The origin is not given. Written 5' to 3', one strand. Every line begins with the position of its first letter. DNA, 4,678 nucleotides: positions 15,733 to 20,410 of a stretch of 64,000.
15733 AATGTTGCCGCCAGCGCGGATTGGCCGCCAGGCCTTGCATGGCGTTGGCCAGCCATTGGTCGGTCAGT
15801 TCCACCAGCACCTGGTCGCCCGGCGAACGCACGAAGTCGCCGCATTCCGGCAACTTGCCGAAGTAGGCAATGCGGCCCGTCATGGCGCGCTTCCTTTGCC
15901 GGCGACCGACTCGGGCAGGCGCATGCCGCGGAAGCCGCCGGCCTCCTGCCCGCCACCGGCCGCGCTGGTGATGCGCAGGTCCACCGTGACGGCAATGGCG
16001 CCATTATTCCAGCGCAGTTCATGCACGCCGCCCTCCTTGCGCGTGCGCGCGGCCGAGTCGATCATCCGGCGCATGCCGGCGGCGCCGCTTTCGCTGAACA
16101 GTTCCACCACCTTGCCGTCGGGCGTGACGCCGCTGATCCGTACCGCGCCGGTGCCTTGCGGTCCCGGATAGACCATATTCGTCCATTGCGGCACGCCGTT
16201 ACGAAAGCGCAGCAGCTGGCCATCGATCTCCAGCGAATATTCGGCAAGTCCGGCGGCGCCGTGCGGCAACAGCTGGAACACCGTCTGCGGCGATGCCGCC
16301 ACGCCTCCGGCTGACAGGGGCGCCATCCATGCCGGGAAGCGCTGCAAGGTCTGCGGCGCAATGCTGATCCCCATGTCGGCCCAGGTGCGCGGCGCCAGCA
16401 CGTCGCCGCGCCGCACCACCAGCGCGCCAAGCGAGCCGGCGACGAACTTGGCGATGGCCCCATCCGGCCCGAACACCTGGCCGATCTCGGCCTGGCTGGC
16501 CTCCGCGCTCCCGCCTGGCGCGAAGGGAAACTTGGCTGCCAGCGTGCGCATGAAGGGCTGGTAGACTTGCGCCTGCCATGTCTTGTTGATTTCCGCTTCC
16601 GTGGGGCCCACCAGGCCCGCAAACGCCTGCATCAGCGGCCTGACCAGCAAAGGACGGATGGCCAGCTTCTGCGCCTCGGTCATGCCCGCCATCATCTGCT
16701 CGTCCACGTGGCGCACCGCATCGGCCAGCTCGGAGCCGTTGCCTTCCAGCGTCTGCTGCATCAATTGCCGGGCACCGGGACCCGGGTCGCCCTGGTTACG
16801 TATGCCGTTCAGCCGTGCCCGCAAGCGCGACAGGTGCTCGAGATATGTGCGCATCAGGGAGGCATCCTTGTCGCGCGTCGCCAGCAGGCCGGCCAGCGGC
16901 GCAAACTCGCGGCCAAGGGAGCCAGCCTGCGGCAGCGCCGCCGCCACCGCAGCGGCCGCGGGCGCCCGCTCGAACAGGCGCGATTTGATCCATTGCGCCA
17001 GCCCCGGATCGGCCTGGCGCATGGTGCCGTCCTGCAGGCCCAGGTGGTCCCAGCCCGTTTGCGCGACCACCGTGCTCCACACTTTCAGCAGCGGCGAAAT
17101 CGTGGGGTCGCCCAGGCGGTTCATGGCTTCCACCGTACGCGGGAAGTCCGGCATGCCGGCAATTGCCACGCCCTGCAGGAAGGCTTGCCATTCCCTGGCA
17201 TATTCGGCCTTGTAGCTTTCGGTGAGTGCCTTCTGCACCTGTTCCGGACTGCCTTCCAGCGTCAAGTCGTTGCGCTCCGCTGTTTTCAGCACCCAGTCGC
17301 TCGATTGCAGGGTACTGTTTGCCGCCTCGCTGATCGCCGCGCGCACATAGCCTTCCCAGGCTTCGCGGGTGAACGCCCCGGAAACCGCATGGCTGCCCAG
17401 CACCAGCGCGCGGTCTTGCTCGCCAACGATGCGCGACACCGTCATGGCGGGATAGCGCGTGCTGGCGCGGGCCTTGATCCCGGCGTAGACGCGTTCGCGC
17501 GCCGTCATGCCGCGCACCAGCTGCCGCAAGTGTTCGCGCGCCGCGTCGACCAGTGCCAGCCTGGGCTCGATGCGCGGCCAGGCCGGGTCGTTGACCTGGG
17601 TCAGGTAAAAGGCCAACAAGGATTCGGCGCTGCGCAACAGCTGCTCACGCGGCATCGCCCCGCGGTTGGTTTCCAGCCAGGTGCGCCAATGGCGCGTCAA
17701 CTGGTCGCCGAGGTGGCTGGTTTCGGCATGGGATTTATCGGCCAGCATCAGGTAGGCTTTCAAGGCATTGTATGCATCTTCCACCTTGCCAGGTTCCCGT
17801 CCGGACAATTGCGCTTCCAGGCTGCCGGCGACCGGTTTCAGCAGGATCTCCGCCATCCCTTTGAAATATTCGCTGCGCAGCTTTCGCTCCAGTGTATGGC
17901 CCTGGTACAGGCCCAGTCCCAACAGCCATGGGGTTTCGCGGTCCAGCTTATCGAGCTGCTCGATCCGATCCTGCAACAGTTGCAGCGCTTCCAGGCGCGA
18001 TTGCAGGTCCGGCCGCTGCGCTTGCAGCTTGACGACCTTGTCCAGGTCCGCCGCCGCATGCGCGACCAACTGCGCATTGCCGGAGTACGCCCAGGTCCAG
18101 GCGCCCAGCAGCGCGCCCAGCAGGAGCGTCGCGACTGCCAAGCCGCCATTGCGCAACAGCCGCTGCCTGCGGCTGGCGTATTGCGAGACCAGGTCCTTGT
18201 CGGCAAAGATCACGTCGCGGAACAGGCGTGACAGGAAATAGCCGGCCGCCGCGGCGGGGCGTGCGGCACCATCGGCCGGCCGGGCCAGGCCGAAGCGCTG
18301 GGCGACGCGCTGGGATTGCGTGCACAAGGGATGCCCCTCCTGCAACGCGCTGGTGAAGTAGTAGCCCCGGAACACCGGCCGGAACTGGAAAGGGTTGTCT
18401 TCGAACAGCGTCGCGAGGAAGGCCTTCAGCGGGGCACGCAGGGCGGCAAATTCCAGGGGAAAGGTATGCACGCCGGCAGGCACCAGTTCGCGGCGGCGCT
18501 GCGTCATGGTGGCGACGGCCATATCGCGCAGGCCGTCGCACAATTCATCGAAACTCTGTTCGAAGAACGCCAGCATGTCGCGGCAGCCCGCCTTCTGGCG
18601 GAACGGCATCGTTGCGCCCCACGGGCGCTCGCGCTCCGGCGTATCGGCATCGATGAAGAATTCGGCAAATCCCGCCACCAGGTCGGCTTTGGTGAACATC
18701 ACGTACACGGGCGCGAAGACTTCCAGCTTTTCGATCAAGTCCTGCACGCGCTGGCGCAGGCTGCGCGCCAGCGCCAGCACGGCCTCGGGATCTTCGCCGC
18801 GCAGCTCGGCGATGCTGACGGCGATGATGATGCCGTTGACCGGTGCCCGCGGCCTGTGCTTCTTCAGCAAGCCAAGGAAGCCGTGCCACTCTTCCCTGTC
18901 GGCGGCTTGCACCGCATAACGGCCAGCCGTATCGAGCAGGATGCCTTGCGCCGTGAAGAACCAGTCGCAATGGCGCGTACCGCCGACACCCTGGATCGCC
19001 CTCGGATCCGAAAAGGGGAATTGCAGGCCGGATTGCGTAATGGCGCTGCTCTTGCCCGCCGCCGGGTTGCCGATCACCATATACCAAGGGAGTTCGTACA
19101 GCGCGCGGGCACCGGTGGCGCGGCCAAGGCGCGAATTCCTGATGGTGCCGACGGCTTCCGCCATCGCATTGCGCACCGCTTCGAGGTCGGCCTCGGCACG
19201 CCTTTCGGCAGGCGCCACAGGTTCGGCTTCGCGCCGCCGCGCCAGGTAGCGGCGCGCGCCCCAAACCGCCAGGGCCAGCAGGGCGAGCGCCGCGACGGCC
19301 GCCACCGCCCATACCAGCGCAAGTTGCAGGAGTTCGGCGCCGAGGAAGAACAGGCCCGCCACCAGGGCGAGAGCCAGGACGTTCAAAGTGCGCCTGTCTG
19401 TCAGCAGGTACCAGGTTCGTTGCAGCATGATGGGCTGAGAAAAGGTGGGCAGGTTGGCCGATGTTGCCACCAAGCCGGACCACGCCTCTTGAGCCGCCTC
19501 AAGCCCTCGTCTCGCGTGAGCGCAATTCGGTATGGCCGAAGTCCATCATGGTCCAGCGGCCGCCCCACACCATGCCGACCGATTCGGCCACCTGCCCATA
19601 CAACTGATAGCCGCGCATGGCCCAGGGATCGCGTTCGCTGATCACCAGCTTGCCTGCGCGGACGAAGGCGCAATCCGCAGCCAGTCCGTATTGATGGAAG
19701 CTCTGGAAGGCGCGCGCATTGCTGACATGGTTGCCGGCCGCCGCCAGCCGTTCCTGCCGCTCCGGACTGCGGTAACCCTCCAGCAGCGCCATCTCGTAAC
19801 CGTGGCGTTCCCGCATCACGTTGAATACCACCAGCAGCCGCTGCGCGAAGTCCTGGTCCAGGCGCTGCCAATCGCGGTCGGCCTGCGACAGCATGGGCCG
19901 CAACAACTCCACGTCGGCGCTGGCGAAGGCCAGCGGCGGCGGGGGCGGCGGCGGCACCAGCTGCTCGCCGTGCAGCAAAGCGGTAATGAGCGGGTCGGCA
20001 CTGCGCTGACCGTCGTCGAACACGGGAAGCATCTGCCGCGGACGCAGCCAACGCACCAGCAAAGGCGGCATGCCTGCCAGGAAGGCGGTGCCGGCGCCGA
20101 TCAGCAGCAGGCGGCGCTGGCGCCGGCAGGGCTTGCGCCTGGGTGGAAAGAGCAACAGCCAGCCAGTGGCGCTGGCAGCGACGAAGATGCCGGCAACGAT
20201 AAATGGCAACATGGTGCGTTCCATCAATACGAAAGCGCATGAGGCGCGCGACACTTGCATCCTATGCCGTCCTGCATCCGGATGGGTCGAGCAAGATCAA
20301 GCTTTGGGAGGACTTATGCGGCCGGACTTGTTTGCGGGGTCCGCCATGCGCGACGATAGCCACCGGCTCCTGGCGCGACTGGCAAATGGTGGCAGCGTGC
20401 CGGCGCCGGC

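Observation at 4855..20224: Compact TssJ-less T6SS locus with no tssF, tssG, vgrG or PAAR gene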

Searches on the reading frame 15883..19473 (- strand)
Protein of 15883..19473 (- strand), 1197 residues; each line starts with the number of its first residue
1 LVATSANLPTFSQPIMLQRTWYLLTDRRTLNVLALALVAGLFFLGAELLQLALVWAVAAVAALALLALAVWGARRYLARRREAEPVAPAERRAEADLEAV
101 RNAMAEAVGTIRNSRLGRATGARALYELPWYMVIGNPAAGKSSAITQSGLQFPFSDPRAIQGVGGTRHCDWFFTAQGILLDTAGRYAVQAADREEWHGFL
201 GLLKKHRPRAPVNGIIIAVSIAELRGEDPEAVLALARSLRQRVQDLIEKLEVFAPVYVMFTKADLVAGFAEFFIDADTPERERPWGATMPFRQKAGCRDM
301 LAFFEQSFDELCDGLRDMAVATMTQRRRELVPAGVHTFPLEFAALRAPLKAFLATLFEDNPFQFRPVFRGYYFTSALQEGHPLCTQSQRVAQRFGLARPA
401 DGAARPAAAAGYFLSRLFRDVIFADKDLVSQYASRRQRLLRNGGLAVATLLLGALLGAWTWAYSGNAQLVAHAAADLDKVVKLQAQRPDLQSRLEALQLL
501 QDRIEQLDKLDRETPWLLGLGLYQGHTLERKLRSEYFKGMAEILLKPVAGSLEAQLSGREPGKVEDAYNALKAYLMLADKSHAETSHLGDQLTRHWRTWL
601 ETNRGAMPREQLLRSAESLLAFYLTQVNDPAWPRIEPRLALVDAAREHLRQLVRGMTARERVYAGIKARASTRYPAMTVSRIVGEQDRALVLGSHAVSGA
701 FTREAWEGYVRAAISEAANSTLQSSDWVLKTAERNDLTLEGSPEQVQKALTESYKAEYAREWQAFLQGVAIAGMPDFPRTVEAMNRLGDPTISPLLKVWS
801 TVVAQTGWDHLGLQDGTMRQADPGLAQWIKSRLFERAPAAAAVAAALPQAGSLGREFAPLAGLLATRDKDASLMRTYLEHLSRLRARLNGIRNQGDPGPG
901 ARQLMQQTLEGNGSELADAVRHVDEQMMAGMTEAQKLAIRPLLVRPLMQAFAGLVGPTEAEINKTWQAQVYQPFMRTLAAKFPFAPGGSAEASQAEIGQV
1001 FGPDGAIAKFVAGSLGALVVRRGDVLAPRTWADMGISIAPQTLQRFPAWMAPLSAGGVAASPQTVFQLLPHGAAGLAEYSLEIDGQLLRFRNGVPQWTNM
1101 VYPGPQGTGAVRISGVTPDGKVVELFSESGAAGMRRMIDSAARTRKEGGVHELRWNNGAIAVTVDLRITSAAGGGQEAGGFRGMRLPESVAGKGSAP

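Call 5: search_protein_families(library=pfam, proteins=[window:15883-19473:-], max_evalue=0.01)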
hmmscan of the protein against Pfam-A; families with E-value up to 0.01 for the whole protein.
window:15883-19473:- (1197 aa): 4 families
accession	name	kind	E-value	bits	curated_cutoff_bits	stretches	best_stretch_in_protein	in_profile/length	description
PF14331.11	IcmF-related_N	-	1.1e-82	277.6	25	1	190-446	2-257/259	IcmF-related N-terminal domain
PF06761.17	IcmF-related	-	1e-73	248.9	27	1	494-806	1-307/308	Intracellular multiplication and human macrophage-killing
PF06744.18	IcmF_C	-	5.6e-18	65.5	26.7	1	1066-1170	1-106/106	Type VI secretion protein IcmF C2-like domain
PF21070.2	IcmF_helical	-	5.6e-10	39.8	24.1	1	957-1045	1-89/106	Type VI secretion protein IcmF helical domain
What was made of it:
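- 15880..19473 (-): tssM (1182-1197 aa depending on the start codon). Four IcmF domains (call 5).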

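Call 29: search_protein_families(library=ncbifam, proteins=[window:15883-19473:-], max_evalue=0.001)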
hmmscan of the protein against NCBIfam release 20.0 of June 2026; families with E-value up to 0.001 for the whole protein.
window:15883-19473:- (1197 aa): 2 families
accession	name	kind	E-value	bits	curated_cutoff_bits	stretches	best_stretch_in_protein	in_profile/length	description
TIGR03348.1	VI_IcmF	equivalog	1e-211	706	388.15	1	38-1171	22-1152/1168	type VI secretion system membrane subunit TssM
NF038226.1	IcmF_IVB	equivalog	9e-40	136.4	1000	2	129-771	27-601/973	type IVB secretion system protein IcmF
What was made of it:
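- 15880..19473 (-): TIGR03348, 706 bits against a cutoff of 388 (call 29).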

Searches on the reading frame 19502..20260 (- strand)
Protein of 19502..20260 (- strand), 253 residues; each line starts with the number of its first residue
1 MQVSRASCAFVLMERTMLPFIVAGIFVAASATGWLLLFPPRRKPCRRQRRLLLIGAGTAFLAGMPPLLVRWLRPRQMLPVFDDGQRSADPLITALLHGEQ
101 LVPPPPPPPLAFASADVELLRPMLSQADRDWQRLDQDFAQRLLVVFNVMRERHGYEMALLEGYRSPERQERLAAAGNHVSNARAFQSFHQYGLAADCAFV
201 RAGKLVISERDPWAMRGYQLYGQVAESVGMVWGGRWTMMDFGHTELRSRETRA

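Call 5: search_protein_families(library=pfam, proteins=[window:19502-20260:-], max_evalue=0.01)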
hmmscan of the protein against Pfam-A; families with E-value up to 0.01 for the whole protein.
window:19502-20260:- (253 aa): 2 families
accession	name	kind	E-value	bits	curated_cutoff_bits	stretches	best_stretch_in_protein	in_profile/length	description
PF13539.11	Peptidase_M15_4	-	6.7e-11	43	25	1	182-245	3-69/70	D-alanyl-D-alanine carboxypeptidase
PF02557.22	VanY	-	0.00092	19.4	25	1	133-204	3-81/132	D-alanyl-D-alanine carboxypeptidase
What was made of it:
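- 19499..20260 (-): Peptidase_M15_4 / VanY-like peptidoglycan peptidase (253 aa, hydrophobic N-terminus), TagX-like accessory gene. PF13539, 43 bits (call 5).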

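Call 29: search_protein_families(library=ncbifam, proteins=[window:19502-20260:-], max_evalue=0.001)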
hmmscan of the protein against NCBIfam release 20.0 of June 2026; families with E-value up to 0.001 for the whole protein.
window:19502-20260:- (253 aa): 0 families
